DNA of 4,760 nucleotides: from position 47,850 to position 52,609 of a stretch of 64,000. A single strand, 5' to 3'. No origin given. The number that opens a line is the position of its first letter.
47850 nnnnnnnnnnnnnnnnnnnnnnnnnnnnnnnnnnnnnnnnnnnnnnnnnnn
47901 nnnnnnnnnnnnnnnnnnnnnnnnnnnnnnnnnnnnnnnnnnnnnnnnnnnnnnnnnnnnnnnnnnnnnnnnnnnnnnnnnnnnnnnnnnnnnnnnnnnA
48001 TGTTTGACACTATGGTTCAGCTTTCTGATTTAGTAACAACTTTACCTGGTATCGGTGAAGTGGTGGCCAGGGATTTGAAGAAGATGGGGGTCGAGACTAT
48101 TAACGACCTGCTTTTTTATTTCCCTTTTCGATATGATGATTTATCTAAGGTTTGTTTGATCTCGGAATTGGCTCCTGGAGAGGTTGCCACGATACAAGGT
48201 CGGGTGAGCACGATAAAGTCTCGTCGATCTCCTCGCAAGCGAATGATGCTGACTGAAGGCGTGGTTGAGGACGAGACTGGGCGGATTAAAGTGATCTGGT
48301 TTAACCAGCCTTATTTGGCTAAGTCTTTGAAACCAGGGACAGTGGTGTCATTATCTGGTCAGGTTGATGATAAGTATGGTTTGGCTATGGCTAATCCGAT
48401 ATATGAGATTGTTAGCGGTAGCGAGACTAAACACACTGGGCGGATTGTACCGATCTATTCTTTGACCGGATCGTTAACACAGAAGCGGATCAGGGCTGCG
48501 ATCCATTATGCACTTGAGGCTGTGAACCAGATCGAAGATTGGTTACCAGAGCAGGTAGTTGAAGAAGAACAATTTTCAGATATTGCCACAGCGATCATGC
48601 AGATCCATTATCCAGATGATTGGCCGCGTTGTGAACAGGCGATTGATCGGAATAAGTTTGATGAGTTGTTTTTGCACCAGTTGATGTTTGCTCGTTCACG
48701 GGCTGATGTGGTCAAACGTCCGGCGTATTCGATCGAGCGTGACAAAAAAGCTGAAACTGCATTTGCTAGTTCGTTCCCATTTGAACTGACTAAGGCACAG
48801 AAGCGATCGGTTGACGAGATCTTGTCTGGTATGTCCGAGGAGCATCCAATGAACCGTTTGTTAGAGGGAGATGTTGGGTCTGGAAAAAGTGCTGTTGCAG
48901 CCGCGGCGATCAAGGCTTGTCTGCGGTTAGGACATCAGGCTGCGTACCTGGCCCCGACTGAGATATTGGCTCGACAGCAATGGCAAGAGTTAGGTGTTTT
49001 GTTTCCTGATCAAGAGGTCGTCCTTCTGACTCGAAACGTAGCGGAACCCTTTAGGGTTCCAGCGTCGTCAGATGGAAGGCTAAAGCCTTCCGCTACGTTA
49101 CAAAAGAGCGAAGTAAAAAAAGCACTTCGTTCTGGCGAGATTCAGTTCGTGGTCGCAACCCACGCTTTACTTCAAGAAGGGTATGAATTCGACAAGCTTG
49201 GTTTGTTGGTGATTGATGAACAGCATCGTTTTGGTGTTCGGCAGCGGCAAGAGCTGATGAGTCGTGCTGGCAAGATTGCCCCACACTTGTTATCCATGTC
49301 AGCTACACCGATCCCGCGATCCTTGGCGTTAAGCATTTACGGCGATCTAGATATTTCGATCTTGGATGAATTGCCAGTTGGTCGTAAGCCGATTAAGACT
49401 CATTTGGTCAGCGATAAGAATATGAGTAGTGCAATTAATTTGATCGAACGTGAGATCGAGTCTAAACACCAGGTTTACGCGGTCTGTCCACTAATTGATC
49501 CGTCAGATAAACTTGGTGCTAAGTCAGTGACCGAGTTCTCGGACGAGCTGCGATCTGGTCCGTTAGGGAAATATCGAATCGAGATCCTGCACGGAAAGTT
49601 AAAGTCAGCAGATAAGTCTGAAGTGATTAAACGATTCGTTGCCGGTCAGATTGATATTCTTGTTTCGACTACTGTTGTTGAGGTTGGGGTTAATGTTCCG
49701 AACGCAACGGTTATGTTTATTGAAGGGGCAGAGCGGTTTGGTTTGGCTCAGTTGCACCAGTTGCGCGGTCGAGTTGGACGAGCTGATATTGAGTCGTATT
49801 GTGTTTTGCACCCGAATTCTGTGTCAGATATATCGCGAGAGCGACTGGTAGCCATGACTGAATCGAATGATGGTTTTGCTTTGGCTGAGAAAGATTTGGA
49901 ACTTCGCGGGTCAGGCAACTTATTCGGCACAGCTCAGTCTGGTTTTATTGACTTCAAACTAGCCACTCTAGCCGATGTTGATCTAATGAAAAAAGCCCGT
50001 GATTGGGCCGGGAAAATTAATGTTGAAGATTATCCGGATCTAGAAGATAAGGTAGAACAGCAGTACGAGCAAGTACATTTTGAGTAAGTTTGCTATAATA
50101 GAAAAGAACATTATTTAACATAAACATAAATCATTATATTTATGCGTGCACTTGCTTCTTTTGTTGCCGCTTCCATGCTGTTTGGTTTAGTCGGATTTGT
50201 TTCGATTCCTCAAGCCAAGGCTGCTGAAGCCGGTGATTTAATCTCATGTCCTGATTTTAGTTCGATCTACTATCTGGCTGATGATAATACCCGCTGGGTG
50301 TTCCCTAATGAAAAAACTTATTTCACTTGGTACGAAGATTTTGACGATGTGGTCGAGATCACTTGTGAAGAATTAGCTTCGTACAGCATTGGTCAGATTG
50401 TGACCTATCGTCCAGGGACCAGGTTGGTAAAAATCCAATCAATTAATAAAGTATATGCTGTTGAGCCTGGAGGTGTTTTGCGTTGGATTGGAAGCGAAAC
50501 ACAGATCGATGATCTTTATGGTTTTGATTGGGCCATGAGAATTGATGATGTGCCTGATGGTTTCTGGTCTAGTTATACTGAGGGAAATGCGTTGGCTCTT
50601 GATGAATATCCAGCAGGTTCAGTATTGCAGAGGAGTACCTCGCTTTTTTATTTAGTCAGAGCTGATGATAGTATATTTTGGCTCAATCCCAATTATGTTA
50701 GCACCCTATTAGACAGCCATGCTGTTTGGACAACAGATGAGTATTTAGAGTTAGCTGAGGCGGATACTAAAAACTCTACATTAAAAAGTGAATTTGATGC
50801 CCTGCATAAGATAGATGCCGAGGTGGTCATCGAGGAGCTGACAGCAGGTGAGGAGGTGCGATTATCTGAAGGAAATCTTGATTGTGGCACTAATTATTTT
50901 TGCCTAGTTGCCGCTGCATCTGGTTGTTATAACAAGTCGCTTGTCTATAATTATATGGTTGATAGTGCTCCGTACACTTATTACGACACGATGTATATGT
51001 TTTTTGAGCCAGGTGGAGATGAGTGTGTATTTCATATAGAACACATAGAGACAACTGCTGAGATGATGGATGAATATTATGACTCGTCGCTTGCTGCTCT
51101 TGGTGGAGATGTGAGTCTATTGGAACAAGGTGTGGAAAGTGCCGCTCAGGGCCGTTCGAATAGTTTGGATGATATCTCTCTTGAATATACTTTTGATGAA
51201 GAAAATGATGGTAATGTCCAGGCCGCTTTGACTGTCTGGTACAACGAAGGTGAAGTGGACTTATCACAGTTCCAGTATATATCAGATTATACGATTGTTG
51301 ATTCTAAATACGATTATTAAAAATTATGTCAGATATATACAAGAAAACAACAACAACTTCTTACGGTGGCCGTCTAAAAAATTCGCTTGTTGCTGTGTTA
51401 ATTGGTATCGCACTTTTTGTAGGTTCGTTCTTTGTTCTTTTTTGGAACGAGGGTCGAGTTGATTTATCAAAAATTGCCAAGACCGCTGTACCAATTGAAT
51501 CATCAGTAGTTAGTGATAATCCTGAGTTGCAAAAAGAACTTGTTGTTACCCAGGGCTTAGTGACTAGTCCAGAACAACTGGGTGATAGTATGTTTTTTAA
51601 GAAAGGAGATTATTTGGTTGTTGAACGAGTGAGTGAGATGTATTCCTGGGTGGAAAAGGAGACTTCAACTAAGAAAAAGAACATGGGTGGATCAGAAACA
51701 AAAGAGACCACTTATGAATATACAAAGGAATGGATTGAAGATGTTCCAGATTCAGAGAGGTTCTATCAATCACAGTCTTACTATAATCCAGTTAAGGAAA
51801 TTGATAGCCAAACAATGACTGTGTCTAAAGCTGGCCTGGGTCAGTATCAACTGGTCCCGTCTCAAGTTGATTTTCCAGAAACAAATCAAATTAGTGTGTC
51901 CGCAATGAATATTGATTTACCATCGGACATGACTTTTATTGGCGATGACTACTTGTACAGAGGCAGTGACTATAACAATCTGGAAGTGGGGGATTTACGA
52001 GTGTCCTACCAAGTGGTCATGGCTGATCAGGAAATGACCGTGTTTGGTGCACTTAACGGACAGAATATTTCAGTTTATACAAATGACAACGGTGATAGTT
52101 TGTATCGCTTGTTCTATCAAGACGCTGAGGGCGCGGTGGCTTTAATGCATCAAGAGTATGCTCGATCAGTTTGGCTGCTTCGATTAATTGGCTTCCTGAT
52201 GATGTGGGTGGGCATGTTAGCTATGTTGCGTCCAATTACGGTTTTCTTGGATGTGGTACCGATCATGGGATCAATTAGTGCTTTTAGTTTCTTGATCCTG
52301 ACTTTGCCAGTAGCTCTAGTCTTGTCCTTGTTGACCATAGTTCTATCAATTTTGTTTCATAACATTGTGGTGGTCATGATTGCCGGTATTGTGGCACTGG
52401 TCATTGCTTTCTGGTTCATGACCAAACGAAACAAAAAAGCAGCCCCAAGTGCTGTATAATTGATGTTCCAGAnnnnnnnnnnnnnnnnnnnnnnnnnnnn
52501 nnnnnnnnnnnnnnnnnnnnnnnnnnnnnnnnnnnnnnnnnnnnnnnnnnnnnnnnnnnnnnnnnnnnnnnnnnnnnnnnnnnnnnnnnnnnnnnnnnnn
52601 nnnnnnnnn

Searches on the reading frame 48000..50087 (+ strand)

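Call 29: search_protein_families(library=pfam, proteins=[window:48000-50087:+], max_evalue=0.001)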
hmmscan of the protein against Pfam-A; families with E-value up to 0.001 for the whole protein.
window:48000-50087:+ (695 aa): 7 families
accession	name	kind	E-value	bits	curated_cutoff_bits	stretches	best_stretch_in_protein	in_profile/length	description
PF17191.10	RecG_wedge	-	9.5e-26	90.8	23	1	17-173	7-160/162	RecG wedge domain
PF00271.37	Helicase_C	-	6.5e-20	71.9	23.5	1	480-595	8-109/110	Helicase conserved C-terminal domain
PF00270.35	DEAD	-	2e-18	67.1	26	1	264-441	1-163/167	DEAD/DEAH box helicase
PF04851.21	ResIII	-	3.5e-10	40.5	22.5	1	261-437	2-162/164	Type III restriction enzyme, res subunit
PF19833.4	RecG_dom3_C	-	6.1e-10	39.4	26.8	1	623-677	2-58/87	ATP-dependent DNA helicase RecG, domain 3, C-terminal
PF01336.31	tRNA_anti-codon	-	2.5e-09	37.4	27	1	64-125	2-60/75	OB-fold nucleic acid binding domain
PF13604.12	AAA_30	-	0.00011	22.4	27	1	263-425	2-114/191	AAA domain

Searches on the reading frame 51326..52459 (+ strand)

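Call 29: search_protein_families(library=pfam, proteins=[window:51326-52459:+], max_evalue=0.001)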
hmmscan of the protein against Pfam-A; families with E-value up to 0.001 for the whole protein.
window:51326-52459:+ (377 aa): 1 family
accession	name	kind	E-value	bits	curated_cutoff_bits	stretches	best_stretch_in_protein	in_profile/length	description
PF07787.17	TMEM43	-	9.3e-56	189.4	23.3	1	105-346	1-249/250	Transmembrane protein 43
